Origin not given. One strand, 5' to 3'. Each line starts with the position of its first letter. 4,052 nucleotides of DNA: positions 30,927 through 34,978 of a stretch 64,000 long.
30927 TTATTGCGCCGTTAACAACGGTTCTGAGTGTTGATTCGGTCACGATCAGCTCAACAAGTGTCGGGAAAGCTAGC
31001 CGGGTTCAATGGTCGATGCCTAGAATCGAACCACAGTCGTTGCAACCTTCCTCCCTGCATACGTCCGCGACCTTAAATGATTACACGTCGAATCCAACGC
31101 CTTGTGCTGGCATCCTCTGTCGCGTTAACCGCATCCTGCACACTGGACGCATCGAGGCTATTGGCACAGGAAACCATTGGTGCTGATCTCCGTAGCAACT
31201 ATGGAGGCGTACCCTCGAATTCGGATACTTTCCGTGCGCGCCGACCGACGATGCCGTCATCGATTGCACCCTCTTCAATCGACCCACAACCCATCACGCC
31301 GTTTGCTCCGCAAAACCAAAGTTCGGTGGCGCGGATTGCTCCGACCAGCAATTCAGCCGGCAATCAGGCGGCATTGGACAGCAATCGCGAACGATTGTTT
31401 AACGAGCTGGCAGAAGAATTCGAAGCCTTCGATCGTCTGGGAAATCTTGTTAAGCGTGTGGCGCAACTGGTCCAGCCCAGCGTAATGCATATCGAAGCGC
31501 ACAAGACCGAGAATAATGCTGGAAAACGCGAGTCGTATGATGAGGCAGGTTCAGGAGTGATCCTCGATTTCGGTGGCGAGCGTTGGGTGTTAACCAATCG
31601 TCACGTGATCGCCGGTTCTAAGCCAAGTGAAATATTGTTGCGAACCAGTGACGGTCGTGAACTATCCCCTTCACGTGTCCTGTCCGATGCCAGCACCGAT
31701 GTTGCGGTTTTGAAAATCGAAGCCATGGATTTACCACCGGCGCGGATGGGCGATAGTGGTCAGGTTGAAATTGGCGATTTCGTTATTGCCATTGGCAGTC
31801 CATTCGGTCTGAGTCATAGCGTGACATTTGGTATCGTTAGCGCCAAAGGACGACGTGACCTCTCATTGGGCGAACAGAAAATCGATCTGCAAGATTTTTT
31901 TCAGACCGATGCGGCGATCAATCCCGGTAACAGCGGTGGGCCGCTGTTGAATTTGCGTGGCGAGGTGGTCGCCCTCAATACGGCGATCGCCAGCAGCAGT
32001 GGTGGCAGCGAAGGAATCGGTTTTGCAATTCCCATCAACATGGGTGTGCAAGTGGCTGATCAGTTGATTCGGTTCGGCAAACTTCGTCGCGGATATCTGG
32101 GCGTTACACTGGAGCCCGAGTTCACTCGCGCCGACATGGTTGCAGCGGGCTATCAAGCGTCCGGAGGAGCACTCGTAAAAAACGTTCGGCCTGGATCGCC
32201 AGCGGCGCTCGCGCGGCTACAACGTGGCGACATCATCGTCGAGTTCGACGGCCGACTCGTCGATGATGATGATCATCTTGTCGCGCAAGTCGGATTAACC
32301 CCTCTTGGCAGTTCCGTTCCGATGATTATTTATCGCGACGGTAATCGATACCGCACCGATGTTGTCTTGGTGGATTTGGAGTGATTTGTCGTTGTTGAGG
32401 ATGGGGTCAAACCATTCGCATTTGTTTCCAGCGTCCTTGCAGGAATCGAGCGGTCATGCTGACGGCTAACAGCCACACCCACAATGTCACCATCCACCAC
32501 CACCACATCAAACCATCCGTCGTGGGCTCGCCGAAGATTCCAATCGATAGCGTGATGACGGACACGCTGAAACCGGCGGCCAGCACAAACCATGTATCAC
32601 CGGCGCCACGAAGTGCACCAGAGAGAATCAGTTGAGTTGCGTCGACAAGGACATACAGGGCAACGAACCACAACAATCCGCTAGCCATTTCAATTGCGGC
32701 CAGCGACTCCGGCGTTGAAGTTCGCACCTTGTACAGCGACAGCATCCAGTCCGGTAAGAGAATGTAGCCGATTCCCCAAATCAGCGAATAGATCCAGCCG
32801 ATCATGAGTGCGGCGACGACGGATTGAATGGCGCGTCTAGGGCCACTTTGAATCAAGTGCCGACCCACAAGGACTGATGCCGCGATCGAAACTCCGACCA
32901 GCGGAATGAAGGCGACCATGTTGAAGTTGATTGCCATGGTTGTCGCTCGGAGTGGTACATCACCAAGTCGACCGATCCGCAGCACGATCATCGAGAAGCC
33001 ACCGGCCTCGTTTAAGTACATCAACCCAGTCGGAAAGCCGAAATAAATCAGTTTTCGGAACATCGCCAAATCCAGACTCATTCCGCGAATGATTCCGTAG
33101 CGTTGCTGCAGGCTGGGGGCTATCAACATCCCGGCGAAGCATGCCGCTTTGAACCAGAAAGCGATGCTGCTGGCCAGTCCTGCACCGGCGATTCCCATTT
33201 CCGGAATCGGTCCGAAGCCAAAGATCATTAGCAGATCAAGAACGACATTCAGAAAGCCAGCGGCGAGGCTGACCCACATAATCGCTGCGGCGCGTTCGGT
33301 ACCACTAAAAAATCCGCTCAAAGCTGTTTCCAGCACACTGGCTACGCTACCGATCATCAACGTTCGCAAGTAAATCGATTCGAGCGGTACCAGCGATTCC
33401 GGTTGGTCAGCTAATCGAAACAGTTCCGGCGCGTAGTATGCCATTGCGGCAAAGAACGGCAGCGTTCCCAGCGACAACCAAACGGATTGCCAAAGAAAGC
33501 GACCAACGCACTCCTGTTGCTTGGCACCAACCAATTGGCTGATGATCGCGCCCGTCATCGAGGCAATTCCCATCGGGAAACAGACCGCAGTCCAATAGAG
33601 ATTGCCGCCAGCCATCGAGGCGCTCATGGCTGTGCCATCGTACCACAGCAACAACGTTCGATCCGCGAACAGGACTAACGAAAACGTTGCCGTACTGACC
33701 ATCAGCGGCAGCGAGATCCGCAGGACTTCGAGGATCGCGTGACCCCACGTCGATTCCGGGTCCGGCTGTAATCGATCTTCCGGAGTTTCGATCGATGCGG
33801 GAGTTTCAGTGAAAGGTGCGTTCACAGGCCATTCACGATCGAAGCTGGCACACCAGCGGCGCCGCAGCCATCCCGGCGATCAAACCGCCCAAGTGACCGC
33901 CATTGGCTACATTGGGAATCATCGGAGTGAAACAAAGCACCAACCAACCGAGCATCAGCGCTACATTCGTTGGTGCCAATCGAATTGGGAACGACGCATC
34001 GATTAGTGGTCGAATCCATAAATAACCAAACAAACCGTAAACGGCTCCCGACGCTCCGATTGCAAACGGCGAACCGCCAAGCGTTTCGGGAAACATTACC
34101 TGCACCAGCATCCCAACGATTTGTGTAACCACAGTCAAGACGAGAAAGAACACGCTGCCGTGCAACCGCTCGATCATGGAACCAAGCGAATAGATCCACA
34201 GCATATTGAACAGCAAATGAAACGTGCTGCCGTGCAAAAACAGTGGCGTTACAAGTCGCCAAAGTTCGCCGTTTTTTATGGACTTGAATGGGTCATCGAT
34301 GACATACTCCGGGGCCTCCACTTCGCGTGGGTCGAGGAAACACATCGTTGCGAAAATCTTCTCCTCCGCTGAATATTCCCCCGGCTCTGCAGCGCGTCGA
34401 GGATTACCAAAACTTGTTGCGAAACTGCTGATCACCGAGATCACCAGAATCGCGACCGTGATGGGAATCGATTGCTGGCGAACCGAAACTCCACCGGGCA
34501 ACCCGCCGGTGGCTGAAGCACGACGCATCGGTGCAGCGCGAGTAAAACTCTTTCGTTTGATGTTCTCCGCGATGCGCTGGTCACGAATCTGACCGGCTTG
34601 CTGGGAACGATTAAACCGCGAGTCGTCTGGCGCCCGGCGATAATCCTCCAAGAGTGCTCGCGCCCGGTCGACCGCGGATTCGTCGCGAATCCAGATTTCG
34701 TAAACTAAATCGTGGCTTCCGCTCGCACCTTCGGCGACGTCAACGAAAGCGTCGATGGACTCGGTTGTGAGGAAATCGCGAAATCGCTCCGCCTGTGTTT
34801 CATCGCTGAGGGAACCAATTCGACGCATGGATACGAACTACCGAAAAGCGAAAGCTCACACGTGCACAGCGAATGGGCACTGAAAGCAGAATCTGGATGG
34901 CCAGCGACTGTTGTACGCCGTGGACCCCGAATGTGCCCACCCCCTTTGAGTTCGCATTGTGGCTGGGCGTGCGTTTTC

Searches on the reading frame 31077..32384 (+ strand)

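Call 12: search_protein_families(library=pfam, proteins=[window:31077-32384:+], max_evalue=0.001)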
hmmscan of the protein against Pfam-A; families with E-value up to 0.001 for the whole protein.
window:31077-32384:+ (435 aa): 5 families
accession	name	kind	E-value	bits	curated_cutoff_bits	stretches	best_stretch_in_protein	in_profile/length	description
PF13365.12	Trypsin_2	-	8.8e-30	104.8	27.6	1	158-300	1-144/144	Trypsin-like peptidase domain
PF00089.32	Trypsin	-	3.7e-15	56.8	20.6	1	167-322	33-215/220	Trypsin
PF13180.12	PDZ_2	-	2.9e-11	43.9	27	1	339-429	1-78/80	PDZ domain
PF17820.7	PDZ_6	-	2.4e-08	34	27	1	367-420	2-54/54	PDZ domain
PF00595.29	PDZ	-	1.6e-06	28.8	23.2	1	338-418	9-80/81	PDZ domain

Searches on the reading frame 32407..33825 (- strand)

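Call 12: search_protein_families(library=pfam, proteins=[window:32407-33825:-], max_evalue=0.001)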
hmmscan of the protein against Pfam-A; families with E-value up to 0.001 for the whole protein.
window:32407-33825:- (472 aa): 1 family
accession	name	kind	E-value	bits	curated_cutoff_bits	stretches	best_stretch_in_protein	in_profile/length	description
PF01554.23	MatE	-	1.8e-32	112.7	24.9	2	40-198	1-160/161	MatE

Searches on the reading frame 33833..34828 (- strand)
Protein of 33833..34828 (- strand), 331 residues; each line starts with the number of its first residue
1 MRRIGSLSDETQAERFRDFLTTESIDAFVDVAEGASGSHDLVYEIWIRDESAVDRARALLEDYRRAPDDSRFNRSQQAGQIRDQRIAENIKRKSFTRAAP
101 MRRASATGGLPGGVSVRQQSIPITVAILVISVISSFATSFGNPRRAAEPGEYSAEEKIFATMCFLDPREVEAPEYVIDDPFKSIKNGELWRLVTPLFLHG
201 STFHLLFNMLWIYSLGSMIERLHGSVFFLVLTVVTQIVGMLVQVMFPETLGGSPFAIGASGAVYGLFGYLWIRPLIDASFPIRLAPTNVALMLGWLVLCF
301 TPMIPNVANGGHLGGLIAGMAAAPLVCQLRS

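Call 12: search_protein_families(library=pfam, proteins=[window:33833-34828:-], max_evalue=0.001)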
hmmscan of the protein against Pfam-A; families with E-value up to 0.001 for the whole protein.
window:33833-34828:- (331 aa): 4 families
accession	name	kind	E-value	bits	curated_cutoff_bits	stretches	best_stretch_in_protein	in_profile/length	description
PF01694.28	Rhomboid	-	3.9e-31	108.6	22.6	1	187-328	2-142/143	Rhomboid domain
PF12122.13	Rhomboid_N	-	1e-06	29.4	26.2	1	1-83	1-77/86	Cytoplasmic N-terminal domain of rhomboid serine protease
PF09413.15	DUF2007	-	0.00058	20.4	25.7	0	1-63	1-65/66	Putative prokaryotic signal transducing protein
PF08551.15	DUF1751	-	0.00092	20.2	22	0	189-246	8-69/99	Eukaryotic integral membrane protein (DUF1751)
